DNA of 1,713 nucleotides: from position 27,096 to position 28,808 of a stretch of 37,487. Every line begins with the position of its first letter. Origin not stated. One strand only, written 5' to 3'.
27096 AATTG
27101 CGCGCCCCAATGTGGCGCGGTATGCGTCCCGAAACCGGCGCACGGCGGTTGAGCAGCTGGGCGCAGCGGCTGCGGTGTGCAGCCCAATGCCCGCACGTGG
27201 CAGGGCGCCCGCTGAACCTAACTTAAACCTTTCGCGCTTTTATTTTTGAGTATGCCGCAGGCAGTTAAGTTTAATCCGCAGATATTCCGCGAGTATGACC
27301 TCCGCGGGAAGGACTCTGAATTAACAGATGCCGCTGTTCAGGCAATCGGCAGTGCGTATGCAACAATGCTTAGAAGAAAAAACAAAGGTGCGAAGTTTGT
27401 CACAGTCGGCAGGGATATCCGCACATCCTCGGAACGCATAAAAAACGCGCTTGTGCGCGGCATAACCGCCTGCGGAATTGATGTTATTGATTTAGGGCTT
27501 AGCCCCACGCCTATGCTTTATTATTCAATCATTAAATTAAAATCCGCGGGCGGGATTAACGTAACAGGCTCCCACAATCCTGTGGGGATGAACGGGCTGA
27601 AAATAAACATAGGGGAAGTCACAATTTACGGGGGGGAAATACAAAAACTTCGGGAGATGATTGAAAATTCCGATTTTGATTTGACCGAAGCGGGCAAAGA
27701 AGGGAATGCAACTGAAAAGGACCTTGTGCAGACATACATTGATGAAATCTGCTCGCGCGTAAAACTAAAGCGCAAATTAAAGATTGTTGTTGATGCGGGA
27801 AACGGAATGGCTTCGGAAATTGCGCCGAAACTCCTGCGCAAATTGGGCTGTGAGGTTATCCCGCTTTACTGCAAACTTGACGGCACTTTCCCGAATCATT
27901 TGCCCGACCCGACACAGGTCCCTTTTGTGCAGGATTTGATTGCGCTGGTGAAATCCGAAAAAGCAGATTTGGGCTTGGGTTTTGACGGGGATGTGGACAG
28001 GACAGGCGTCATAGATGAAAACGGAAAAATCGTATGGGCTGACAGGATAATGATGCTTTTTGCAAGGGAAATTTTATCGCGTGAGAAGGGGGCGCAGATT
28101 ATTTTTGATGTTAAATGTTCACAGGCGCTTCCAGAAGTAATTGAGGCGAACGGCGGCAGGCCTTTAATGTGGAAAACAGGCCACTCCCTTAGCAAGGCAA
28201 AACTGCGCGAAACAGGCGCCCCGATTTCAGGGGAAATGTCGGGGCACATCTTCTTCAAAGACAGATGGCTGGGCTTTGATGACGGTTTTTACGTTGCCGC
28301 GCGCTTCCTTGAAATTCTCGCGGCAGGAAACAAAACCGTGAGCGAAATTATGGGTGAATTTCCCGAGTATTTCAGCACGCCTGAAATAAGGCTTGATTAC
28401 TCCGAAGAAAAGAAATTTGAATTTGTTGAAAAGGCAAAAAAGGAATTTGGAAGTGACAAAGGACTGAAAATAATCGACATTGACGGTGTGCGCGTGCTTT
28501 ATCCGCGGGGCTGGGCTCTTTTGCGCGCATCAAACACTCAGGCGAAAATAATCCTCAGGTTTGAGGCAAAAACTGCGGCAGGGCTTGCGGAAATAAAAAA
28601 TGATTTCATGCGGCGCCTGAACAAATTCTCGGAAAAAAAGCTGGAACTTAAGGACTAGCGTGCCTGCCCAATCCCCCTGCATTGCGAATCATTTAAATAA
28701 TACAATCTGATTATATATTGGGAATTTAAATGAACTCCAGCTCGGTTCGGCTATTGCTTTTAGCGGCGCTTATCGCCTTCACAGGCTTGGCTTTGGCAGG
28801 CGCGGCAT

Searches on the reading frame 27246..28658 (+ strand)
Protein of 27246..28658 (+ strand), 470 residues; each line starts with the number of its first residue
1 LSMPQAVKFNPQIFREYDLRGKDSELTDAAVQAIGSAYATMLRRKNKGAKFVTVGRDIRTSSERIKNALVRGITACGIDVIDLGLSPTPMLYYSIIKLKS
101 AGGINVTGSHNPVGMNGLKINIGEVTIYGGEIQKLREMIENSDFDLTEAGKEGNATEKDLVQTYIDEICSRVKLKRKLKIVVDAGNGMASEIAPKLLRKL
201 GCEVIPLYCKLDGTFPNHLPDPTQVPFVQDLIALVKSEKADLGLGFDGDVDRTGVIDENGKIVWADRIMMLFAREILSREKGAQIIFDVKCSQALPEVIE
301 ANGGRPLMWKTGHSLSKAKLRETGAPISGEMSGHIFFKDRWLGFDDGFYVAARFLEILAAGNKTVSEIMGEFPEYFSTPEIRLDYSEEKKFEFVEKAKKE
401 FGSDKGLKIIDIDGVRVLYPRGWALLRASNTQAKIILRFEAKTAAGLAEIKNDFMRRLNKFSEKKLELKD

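Call 8: search_protein_families(library=pfam, proteins=[window:27246-28658:+], max_evalue=0.01)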
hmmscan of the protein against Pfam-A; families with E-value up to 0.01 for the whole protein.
window:27246-28658:+ (470 aa): 4 families
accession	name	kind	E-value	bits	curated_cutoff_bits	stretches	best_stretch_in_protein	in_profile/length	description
PF02878.22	PGM_PMM_I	-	1.1e-32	113.1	22.5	1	12-143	2-135/138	Phosphoglucomutase/phosphomannomutase, alpha/beta/alpha domain I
PF02879.22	PGM_PMM_II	-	3.5e-28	98.6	29.3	1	163-260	2-103/103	Phosphoglucomutase/phosphomannomutase, alpha/beta/alpha domain II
PF02880.22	PGM_PMM_III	-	3.2e-25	88.9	20.7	1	265-374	2-114/115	Phosphoglucomutase/phosphomannomutase, alpha/beta/alpha domain III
PF00408.26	PGM_PMM_IV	-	1.2e-11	44.9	23.1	1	380-455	1-66/68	Phosphoglucomutase/phosphomannomutase, C-terminal domain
